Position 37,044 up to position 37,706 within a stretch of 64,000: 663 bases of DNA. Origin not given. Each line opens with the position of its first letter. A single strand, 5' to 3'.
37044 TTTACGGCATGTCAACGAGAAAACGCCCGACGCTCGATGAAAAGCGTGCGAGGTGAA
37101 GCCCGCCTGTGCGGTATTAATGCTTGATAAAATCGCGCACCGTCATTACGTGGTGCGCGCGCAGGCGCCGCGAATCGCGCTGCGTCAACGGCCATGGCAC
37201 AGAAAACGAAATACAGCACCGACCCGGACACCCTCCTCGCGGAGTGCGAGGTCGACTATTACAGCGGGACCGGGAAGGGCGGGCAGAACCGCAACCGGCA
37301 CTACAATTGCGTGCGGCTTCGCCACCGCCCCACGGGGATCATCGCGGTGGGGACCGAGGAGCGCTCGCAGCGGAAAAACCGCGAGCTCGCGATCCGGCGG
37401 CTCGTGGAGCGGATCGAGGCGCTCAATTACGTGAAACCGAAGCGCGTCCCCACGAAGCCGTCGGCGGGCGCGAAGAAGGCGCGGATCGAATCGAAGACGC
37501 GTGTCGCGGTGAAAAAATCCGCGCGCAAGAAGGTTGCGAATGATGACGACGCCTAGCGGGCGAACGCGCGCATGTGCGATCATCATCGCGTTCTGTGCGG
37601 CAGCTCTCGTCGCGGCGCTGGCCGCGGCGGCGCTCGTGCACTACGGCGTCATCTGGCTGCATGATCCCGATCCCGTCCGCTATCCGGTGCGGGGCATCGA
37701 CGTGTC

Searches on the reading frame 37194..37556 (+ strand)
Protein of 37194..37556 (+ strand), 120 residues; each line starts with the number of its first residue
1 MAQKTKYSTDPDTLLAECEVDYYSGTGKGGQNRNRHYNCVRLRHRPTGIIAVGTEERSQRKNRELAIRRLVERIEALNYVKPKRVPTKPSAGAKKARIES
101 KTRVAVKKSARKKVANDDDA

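Call 61: search_protein_families(library=pfam, proteins=[window:37194-37556:+], max_evalue=0.01)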
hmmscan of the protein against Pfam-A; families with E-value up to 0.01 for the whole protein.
window:37194-37556:+ (120 aa): 1 family
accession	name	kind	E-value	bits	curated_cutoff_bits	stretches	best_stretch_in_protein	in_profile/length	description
PF00472.26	RF-1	-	4e-17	62.7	35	1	17-108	11-107/116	RF-1 domain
